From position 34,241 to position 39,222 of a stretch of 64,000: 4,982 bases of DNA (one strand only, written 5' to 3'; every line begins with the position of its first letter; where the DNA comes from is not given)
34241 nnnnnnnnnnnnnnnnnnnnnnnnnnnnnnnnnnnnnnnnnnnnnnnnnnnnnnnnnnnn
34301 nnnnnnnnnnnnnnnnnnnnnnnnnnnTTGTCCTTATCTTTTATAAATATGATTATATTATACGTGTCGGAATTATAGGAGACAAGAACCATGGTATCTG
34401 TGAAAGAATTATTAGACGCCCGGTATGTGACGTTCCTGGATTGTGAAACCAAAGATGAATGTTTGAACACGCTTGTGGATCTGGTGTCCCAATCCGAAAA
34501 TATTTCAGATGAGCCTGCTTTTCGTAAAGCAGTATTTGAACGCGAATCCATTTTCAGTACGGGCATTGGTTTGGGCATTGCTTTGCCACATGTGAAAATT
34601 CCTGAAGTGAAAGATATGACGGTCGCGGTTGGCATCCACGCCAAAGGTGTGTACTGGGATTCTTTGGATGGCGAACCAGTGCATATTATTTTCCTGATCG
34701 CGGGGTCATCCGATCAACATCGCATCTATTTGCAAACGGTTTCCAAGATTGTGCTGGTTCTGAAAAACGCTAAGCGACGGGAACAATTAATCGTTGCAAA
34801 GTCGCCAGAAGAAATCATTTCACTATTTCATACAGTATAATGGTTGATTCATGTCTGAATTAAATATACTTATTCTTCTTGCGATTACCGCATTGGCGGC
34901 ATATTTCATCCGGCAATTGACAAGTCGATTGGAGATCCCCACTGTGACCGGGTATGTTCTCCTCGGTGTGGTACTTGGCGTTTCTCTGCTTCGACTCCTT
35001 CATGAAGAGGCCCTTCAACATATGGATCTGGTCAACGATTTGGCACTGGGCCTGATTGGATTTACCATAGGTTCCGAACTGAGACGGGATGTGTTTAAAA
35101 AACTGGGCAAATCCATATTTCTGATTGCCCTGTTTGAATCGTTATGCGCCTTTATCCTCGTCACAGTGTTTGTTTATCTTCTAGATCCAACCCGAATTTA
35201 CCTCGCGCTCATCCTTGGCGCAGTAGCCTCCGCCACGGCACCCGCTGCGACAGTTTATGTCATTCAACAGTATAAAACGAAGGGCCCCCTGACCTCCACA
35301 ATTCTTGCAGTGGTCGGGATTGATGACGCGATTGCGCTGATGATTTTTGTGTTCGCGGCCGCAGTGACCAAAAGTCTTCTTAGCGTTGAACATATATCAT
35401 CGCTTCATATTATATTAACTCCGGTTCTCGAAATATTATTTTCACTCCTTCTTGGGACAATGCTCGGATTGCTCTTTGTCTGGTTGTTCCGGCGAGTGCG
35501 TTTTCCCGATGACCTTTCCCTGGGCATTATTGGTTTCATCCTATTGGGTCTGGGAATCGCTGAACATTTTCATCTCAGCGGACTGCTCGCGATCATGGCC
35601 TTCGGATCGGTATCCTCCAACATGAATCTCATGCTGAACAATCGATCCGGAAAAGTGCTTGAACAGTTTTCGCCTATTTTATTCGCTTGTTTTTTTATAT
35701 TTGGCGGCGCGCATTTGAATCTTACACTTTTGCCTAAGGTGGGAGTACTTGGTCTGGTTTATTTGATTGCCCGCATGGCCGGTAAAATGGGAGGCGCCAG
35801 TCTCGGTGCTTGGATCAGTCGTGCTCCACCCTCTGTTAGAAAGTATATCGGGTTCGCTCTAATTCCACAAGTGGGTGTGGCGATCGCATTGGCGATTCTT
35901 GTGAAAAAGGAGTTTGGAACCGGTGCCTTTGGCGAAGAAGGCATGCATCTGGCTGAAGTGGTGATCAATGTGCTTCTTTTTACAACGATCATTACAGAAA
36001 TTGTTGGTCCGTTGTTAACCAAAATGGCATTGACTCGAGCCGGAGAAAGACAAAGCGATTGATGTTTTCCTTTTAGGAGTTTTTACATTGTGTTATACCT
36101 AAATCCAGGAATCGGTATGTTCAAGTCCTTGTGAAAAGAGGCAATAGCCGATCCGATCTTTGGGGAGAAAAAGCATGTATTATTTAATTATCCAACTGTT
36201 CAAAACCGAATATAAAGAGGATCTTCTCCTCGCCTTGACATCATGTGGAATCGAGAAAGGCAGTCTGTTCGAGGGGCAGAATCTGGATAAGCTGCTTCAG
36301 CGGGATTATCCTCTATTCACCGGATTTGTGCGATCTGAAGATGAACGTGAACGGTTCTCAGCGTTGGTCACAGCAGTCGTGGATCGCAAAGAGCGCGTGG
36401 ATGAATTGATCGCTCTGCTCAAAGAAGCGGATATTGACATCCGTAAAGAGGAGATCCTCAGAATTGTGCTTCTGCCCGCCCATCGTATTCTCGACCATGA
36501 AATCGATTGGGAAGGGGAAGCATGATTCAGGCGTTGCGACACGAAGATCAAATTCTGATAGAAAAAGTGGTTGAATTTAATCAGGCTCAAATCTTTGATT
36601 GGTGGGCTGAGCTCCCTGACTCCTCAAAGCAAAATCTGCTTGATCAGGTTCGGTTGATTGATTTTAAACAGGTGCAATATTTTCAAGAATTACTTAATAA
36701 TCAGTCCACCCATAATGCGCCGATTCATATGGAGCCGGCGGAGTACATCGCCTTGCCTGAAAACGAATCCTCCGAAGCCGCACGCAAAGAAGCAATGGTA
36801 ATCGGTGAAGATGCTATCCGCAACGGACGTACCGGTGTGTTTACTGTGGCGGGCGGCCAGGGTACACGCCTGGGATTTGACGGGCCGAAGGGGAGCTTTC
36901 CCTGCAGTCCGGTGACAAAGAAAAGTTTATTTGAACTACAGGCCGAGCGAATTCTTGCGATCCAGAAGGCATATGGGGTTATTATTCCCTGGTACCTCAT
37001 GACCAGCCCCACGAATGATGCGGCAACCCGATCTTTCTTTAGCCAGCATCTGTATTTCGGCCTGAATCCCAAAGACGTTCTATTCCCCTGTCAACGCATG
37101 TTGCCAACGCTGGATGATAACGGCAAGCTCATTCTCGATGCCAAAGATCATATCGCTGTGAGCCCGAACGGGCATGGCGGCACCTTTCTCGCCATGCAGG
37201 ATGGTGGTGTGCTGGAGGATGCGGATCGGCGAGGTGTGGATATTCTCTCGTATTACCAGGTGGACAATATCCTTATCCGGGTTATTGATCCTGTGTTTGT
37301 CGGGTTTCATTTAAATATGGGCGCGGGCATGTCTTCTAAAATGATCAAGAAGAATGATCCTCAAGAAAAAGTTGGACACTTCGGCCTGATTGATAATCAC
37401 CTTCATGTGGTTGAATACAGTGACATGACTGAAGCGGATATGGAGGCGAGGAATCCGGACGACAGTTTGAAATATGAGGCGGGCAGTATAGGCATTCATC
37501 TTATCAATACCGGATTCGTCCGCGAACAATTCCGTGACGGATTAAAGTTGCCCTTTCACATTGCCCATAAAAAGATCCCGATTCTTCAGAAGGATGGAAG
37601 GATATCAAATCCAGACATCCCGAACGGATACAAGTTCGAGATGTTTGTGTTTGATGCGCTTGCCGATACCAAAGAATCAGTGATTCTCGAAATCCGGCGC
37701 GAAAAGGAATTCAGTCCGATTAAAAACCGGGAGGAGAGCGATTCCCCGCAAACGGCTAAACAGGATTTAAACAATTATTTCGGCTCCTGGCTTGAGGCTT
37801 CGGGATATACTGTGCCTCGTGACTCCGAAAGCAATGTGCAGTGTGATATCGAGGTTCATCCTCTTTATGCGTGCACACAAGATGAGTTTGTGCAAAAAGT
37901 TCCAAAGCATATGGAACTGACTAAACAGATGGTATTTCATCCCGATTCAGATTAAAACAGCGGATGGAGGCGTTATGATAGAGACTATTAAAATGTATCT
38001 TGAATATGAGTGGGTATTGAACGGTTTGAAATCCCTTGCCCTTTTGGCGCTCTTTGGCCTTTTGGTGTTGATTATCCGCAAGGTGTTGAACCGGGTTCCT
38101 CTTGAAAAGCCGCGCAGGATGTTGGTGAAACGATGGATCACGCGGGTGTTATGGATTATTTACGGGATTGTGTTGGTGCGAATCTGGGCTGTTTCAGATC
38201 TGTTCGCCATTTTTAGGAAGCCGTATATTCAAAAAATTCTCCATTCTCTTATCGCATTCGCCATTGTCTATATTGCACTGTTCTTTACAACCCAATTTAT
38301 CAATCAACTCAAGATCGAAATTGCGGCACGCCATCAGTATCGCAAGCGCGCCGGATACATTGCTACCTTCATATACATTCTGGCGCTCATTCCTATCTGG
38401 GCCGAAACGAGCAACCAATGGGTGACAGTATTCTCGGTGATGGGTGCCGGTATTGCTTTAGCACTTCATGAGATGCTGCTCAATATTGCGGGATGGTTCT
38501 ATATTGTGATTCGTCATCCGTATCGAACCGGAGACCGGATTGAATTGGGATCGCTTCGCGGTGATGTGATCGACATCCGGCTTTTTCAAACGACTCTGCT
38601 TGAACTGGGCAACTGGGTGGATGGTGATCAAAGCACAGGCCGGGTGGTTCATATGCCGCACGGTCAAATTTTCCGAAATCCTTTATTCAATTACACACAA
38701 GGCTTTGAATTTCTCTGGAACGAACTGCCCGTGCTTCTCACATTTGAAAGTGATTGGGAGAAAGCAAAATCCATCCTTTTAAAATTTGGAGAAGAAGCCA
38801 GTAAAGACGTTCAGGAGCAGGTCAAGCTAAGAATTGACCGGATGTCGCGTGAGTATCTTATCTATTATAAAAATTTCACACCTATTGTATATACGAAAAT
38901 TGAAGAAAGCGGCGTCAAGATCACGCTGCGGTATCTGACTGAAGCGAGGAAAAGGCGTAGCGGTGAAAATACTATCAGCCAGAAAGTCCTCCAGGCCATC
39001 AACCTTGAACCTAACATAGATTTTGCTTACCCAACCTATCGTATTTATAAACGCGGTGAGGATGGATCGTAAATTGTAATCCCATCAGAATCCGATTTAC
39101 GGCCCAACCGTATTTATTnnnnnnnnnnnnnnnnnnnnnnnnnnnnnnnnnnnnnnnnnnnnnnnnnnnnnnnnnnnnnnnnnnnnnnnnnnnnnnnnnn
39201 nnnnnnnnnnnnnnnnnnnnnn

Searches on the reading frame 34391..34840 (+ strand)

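Call 14: search_protein_families(library=pfam, proteins=[window:34391-34840:+], max_evalue=0.00001)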
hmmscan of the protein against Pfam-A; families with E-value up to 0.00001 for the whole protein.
window:34391-34840:+ (149 aa): 1 family
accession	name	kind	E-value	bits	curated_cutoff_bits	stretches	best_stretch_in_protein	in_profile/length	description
PF00359.27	PTS_EIIA_2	-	5.2e-33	114.5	27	1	7-147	2-142/144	Phosphoenolpyruvate-dependent sugar phosphotransferase system, EIIA 2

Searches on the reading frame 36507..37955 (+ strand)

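Call 14: search_protein_families(library=pfam, proteins=[window:36507-37955:+], max_evalue=0.00001)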
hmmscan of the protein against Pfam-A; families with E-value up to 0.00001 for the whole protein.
window:36507-37955:+ (482 aa): 1 family
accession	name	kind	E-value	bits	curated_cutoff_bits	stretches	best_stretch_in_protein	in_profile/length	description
PF01704.24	UDPGP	-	1.5e-34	119.9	22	1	107-409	52-339/413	UTP--glucose-1-phosphate uridylyltransferase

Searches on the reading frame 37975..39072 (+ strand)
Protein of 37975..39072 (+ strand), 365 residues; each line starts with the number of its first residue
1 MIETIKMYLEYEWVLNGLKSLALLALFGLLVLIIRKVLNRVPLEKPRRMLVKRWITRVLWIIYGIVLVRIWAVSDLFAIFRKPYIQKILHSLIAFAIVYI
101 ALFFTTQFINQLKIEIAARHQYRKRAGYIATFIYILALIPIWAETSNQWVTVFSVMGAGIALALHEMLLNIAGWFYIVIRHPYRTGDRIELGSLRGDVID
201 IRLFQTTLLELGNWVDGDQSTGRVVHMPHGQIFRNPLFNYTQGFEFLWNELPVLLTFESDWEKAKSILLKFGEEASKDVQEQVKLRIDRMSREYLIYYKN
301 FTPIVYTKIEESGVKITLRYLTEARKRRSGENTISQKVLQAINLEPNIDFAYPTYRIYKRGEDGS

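Call 14: search_protein_families(library=pfam, proteins=[window:37975-39072:+], max_evalue=0.00001)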
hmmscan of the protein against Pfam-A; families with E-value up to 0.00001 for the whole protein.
window:37975-39072:+ (365 aa): 1 family
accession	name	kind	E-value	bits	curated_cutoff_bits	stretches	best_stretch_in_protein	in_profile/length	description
PF00924.24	MS_channel_2nd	-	4.6e-10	39.9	20.2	1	167-241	2-67/68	Mechanosensitive ion channel, beta-domain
